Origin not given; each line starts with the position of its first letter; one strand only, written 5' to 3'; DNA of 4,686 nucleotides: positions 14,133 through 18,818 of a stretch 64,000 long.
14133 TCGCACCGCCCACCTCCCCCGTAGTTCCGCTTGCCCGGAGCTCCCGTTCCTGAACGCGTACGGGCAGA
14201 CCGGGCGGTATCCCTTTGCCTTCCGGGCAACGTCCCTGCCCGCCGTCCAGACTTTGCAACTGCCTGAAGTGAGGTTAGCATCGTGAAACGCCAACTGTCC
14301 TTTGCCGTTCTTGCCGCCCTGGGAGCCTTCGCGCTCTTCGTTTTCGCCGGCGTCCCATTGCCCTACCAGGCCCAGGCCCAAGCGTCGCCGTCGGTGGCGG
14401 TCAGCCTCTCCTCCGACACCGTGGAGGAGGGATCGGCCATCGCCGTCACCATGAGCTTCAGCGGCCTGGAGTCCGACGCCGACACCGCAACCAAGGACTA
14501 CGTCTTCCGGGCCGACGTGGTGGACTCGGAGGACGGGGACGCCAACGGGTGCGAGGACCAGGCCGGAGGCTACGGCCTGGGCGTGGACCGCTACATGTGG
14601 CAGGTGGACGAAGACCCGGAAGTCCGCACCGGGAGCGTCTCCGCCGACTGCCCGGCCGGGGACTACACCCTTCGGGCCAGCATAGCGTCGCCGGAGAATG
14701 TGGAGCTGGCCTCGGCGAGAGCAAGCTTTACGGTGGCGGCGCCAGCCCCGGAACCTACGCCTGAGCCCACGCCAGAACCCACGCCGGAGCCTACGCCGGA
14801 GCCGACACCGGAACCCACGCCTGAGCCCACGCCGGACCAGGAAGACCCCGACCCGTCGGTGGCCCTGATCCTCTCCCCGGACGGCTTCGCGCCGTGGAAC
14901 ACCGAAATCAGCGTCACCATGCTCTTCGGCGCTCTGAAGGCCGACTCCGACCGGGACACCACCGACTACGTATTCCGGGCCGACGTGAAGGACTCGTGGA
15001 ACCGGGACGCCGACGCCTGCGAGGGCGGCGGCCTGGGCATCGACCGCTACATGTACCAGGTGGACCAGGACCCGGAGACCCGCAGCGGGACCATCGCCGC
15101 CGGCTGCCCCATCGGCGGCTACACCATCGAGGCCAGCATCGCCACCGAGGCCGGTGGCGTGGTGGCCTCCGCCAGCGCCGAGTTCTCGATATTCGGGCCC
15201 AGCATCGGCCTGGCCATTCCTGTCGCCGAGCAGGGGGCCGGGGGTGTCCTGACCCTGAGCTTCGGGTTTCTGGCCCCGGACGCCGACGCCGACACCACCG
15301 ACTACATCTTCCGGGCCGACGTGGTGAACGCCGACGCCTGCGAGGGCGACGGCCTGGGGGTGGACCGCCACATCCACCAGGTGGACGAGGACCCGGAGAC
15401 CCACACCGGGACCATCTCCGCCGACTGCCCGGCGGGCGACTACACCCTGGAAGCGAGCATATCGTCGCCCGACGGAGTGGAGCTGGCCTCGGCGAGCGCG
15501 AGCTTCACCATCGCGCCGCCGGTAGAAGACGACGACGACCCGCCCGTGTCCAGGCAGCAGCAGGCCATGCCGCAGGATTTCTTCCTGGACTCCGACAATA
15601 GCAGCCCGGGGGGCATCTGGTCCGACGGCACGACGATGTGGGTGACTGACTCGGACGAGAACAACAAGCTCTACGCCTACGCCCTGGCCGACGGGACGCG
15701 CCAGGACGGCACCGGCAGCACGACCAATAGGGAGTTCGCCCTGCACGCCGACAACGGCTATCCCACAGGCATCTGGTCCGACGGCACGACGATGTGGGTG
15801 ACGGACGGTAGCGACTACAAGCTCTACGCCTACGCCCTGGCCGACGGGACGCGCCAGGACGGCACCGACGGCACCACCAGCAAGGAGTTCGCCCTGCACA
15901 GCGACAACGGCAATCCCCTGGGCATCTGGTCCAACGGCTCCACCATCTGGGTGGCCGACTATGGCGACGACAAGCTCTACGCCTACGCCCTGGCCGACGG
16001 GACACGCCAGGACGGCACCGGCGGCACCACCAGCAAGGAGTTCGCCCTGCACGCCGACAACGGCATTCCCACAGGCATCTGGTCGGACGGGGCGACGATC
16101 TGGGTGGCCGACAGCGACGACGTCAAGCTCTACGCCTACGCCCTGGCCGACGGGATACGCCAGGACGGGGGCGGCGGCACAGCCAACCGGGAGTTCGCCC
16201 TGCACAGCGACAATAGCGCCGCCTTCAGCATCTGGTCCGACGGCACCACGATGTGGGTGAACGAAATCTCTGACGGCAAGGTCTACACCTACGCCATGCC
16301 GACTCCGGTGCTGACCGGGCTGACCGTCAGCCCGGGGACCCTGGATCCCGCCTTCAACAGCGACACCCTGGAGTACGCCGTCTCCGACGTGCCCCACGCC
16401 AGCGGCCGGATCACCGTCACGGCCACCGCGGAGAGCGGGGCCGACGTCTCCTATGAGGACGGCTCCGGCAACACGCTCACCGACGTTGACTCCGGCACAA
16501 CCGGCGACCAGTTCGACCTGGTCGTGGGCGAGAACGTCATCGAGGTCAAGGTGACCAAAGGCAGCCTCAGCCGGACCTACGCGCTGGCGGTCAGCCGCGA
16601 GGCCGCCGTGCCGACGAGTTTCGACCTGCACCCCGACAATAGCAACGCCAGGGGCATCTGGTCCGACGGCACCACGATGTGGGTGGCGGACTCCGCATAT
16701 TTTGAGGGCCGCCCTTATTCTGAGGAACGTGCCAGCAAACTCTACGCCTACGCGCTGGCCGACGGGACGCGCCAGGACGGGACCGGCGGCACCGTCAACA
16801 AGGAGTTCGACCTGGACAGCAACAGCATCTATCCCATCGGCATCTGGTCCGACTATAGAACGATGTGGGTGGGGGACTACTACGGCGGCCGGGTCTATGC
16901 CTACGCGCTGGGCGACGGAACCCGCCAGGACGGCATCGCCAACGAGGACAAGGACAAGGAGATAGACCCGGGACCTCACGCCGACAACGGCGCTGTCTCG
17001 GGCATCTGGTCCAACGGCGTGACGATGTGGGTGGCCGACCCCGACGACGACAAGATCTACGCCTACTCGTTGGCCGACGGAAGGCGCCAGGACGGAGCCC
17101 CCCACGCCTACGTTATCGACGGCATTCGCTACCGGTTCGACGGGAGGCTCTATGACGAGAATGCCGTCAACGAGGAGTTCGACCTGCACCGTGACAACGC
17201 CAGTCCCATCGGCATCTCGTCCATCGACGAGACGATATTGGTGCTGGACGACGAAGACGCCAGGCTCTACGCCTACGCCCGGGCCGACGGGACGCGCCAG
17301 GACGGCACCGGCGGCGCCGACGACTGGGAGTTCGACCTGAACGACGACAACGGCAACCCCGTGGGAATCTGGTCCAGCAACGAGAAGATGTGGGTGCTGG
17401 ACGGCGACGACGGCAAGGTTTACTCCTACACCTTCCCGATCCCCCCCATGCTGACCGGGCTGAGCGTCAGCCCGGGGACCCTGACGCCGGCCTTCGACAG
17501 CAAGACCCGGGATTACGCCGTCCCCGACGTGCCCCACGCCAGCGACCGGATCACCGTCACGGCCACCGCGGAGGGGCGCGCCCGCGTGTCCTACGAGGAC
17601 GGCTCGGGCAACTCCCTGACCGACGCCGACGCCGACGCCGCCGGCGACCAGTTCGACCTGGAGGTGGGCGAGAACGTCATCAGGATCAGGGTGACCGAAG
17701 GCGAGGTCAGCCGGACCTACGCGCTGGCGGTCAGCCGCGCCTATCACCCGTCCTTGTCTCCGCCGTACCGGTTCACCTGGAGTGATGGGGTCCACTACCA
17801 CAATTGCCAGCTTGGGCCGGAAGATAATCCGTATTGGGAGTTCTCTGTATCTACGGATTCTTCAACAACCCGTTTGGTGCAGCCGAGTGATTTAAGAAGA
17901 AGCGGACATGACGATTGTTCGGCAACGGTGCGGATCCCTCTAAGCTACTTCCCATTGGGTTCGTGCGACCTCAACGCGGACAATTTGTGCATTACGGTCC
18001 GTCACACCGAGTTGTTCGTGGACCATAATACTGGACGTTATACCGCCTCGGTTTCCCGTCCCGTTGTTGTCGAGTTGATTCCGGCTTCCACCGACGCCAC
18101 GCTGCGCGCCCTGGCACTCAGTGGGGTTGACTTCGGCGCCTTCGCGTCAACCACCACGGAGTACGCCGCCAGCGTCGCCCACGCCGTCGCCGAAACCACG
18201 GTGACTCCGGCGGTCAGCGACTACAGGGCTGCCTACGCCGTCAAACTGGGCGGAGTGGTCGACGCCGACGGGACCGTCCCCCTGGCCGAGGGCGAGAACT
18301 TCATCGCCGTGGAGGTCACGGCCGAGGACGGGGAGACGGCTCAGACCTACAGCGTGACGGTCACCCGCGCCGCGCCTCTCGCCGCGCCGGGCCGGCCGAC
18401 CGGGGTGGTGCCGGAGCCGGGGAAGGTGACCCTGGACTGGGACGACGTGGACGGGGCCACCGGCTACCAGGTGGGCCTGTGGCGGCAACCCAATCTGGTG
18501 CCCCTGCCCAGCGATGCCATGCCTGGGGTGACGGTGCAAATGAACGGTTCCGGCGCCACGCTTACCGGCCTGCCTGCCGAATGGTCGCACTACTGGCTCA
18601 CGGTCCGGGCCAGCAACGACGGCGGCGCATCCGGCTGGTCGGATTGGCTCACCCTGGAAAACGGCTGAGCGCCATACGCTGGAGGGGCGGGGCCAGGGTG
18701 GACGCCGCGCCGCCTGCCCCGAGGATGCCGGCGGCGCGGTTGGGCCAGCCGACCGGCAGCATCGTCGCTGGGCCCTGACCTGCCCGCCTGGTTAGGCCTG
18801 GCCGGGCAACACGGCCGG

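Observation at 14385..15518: Unrecognised ~110-aa two-cysteine domain present six times in four genes of the cluster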

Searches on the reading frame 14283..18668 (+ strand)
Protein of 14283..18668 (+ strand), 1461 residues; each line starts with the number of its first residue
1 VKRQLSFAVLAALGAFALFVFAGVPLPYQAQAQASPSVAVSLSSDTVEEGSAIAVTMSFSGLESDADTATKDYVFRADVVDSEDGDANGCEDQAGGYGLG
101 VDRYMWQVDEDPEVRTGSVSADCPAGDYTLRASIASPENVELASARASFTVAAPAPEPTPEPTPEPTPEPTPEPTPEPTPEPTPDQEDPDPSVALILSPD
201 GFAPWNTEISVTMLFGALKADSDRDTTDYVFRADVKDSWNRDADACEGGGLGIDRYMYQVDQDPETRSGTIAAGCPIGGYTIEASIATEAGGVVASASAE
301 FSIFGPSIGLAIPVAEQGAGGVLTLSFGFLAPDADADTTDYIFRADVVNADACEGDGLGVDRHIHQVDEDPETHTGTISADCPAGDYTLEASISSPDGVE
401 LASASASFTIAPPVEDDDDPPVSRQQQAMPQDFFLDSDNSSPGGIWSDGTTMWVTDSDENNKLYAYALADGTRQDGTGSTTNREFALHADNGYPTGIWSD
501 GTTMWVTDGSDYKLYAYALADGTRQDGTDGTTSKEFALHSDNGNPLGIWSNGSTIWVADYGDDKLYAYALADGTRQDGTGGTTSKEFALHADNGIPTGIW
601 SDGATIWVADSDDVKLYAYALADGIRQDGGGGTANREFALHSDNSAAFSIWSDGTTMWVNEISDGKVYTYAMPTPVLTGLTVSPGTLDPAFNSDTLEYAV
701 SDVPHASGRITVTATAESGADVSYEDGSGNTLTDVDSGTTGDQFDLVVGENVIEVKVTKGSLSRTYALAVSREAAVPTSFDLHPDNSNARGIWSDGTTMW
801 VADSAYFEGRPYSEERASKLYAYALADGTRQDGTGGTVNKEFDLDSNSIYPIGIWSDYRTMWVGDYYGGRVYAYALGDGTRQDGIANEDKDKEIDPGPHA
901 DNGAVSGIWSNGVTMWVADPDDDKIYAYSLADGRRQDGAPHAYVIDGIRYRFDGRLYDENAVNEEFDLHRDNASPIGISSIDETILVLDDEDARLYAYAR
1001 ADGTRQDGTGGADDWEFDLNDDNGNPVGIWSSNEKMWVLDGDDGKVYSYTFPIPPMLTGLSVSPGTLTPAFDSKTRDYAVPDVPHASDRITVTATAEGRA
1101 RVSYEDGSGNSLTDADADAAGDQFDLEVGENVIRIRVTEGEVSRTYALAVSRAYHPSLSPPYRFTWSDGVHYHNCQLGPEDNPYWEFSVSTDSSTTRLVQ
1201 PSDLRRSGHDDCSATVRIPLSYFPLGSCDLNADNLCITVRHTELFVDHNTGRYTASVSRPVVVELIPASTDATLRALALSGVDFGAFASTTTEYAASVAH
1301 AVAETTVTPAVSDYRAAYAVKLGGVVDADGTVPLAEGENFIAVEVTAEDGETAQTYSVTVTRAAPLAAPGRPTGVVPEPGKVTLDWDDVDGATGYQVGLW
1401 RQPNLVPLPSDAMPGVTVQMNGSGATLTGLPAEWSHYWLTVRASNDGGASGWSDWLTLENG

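Call 10: search_protein_families(library=pfam, proteins=[window:14283-18668:+], max_evalue=0.01)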
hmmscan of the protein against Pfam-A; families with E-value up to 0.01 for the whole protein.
window:14283-18668:+ (1461 aa): 3 families
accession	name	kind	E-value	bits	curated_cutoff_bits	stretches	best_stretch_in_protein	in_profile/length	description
PF12733.13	Cadherin-like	-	1.1e-33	116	24.2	3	1276-1362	3-88/89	Cadherin-like beta sandwich domain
PF22729.1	NCH3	-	1.3e-07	31.8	27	0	434-462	34-62/74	NACHT C-terminal Helical domain 3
PF05887.16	Trypan_PARP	-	0.0062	17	100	0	154-191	71-111/134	Procyclic acidic repetitive protein (PARP)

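Call 20: search_protein_families(library=ncbifam, proteins=[window:14283-18668:+], max_evalue=1)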
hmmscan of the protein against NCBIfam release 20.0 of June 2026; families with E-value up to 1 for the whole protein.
window:14283-18668:+ (1461 aa): 5 families
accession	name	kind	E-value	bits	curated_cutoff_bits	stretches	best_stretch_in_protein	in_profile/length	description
NF037973.1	metallo_SslE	exception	0.00041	17.8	3000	1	135-191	31-86/1519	lipoprotein metalloprotease SslE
NF008084.0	PRK10819.1-5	equivalog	0.0086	16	315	1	151-185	70-105/249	TonB system transport protein TonB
NF033186.1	internalin_K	exception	0.026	13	1100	1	153-184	509-540/604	class 1 internalin InlK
NF033845.1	MSCRAMM_ClfB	exception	0.061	11.2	999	1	154-191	548-584/871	MSCRAMM family adhesin clumping factor ClfB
NF011521.0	PRK14960.1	equivalog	0.07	11.5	1228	1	139-187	397-445/702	DNA polymerase III subunit gamma/tau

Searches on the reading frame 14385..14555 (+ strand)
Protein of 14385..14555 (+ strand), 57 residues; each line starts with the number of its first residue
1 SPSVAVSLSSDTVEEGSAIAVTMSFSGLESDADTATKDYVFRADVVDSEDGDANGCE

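Call 99: find_related_loci(query=A8, collection=metagenome_contigs, flank=3000)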
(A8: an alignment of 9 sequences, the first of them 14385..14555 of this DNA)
Query A8 (57 aa) in metagenome_contigs; peptide patterns used: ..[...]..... (x = any residue, [..] = any of these).
64 stretches matched a pattern, but none encodes a relative of the query by tblastn (E <= 1e-3).
